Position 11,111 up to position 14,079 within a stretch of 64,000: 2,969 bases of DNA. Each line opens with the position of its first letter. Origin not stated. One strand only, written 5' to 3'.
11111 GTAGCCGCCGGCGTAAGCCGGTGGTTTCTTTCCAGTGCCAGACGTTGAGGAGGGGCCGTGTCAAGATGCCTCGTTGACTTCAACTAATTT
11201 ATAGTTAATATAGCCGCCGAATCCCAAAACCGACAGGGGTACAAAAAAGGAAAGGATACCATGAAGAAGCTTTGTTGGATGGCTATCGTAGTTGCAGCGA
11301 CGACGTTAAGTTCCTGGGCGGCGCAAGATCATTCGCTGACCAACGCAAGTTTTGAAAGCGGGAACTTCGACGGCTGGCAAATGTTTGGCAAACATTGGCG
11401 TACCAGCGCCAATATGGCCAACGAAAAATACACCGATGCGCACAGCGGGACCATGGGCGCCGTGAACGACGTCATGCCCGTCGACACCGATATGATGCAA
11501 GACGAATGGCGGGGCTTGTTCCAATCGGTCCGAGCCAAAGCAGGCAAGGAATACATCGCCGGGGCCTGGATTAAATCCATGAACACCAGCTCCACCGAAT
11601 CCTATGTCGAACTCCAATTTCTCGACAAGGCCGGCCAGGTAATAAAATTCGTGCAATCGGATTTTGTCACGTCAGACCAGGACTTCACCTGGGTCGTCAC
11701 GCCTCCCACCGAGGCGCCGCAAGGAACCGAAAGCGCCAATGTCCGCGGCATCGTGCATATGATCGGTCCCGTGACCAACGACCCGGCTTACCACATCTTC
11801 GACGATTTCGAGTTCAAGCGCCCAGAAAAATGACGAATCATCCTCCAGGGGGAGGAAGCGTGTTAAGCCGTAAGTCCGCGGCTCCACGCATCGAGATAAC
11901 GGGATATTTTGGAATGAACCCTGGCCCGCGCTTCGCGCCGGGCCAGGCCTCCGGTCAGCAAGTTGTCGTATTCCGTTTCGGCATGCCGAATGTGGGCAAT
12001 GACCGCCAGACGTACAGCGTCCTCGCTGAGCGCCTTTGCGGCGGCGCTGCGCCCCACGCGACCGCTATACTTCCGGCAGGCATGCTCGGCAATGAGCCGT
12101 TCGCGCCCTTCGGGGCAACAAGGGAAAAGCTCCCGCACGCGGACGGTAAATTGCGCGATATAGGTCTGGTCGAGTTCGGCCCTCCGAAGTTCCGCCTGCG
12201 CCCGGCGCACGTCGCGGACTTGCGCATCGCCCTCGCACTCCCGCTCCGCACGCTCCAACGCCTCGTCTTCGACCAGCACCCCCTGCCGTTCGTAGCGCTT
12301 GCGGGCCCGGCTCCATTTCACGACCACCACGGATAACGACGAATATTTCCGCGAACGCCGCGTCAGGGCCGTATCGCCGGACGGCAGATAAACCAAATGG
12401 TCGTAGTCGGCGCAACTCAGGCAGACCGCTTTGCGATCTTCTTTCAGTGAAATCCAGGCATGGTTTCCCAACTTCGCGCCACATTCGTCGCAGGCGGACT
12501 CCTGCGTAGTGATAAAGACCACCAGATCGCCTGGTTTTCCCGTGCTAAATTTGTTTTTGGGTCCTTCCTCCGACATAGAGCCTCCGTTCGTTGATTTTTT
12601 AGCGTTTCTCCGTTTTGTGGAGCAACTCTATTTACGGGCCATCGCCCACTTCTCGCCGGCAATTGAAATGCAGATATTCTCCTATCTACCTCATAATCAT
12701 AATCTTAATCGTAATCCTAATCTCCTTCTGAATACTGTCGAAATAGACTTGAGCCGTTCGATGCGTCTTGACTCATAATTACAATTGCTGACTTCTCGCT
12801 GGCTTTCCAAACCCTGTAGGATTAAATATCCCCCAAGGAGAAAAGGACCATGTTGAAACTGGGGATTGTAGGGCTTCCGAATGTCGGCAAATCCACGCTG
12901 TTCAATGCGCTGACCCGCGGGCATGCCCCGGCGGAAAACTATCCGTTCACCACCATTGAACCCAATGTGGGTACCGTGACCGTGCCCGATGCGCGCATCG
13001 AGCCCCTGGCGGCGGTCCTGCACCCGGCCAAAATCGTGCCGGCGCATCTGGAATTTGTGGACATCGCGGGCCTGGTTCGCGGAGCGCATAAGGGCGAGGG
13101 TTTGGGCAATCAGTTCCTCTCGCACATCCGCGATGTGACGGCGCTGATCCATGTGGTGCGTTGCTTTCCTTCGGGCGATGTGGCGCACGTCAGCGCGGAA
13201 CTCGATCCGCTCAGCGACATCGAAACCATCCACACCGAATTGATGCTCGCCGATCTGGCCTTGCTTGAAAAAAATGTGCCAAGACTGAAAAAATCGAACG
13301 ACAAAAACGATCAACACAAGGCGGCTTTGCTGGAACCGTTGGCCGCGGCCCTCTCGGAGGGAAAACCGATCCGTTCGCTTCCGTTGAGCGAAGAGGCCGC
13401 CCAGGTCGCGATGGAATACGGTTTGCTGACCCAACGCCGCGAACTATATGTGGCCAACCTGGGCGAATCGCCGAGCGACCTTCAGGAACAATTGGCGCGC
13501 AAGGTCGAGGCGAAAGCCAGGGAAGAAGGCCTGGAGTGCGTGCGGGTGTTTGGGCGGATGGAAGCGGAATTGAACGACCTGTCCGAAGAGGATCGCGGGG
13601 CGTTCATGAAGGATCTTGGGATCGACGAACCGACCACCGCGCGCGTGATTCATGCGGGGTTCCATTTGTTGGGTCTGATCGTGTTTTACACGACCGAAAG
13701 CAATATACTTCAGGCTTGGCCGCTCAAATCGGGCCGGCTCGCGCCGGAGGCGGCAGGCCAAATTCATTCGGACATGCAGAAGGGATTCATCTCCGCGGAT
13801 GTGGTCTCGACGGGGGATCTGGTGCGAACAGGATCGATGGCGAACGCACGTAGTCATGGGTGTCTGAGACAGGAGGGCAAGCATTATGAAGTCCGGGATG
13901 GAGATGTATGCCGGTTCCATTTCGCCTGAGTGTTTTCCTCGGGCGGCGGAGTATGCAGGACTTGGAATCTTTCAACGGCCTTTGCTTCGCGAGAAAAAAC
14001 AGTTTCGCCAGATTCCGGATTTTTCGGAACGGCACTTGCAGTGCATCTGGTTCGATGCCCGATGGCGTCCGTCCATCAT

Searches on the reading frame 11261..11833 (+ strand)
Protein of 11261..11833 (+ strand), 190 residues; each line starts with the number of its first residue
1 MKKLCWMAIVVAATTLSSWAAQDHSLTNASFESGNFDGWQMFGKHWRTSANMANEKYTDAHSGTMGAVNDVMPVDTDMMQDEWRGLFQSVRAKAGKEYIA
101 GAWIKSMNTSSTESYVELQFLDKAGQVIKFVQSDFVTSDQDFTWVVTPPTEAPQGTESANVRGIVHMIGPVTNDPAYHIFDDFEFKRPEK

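Call 14: find_encoding_contigs(protein=window:11261-11833:+, flank=3000, max_places=4)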
Protein window:11261-11833:+ (190 aa): 5 contigs read that carry it; 2 places shown.
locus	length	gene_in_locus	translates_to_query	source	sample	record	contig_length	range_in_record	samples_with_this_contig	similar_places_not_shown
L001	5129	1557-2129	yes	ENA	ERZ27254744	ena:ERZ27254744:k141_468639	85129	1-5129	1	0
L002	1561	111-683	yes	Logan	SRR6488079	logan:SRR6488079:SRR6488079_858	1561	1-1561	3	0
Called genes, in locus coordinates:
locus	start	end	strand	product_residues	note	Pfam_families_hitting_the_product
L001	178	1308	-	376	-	PF00149:Metallophos, PF12850:Metallophos_2 (weak)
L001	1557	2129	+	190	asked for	-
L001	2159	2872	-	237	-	PF10056:DUF2293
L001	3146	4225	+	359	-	PF01926:MMR_HSR1, PF02421:FeoB_N, PF06071:YchF-GTPase_C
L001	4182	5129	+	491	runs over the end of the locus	PF11013:DUF2851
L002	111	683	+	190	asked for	-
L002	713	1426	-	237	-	PF10056:DUF2293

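Call 15: search_protein_families(library=pfam, proteins=[window:11261-11833:+], max_evalue=0.01)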
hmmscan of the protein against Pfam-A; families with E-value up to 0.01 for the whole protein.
window:11261-11833:+ (190 aa): 1 family
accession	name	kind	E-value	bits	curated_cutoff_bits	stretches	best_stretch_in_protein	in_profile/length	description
PF02018.23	CBM_4_9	-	0.00018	22.3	25.9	1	24-124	2-91/136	Carbohydrate binding domain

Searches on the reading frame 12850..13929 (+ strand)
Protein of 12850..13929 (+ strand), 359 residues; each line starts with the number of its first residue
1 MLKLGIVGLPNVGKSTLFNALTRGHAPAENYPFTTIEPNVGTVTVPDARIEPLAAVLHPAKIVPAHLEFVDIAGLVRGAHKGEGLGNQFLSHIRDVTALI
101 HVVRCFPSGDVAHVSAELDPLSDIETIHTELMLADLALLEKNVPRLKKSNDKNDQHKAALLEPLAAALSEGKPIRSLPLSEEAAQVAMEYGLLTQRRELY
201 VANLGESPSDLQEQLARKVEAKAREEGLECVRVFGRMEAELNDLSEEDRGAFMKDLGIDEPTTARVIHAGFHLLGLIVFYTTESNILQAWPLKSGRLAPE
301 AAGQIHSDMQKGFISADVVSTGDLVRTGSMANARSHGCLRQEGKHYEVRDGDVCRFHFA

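Call 27: search_protein_families(library=pfam, proteins=[window:12850-13929:+], max_evalue=0.001)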
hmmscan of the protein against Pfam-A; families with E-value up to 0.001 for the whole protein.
window:12850-13929:+ (359 aa): 3 families
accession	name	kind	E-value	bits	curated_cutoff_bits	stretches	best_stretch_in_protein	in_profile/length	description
PF06071.19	YchF-GTPase_C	-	3.7e-27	94.7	27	1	276-358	1-83/84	Protein of unknown function (DUF933)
PF01926.29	MMR_HSR1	-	4.1e-22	78.9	21.9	1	4-115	2-93/113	50S ribosome-binding GTPase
PF02421.24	FeoB_N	-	5.7e-08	32.9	27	1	4-49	3-48/156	Ferrous iron transport protein B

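Call 42: list_cluster_members(proteins=[window:12850-13929:+, window:59173-59811:+])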
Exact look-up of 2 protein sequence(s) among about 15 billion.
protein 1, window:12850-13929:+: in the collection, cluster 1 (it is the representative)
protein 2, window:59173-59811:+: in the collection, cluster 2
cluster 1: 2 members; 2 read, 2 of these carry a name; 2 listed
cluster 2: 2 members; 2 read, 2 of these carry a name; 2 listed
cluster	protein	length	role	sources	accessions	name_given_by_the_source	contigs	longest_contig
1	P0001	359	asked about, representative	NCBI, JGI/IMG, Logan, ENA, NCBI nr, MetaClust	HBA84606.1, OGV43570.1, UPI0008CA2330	MAG TPA: redox-regulated ATPase YchF [Verrucomicrobia bacterium] | MAG: redox-regulated ATPase YchF [Lentisphaerae bacterium GWF2_57_35] | status=active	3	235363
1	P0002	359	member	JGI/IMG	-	GTP-binding protein YchF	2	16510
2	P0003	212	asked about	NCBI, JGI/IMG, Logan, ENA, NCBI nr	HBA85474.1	MAG TPA: hypothetical protein DCZ95_15415 [Verrucomicrobia bacterium] | hypothetical protein [Verrucomicrobiota bacterium]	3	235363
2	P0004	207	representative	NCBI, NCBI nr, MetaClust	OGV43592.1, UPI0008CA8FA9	MAG: hypothetical protein A2X46_08125 [Lentisphaerae bacterium GWF2_57_35] | status=active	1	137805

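Call 43: find_encoding_contigs(protein=P0004, flank=3000, max_places=6)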
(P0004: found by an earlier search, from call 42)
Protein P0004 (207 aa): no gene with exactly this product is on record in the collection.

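Call 44: find_encoding_contigs(protein=P0002, flank=4000, max_places=6)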
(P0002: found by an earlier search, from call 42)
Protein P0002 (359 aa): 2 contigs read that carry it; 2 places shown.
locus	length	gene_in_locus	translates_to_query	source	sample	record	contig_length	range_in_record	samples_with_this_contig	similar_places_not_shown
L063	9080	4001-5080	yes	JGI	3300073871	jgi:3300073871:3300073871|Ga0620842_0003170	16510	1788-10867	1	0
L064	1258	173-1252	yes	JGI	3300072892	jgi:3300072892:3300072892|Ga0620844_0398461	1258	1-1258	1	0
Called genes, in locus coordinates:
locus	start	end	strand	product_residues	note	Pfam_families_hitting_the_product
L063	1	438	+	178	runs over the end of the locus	PF13474:SnoaL_3 (weak), PF14534:DUF4440 (weak)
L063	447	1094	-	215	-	PF14237:GYF_2, PF06271:RDD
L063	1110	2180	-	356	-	PF00149:Metallophos, PF12850:Metallophos_2 (weak)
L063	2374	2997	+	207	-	-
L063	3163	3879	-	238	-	PF10056:DUF2293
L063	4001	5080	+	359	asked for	PF01926:MMR_HSR1, PF02421:FeoB_N, PF06071:YchF-GTPase_C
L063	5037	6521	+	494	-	PF11013:DUF2851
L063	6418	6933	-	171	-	-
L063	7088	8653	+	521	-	PF07228:SpoIIE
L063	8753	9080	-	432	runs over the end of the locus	PF04015:DUF362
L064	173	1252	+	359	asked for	PF01926:MMR_HSR1, PF02421:FeoB_N, PF06071:YchF-GTPase_C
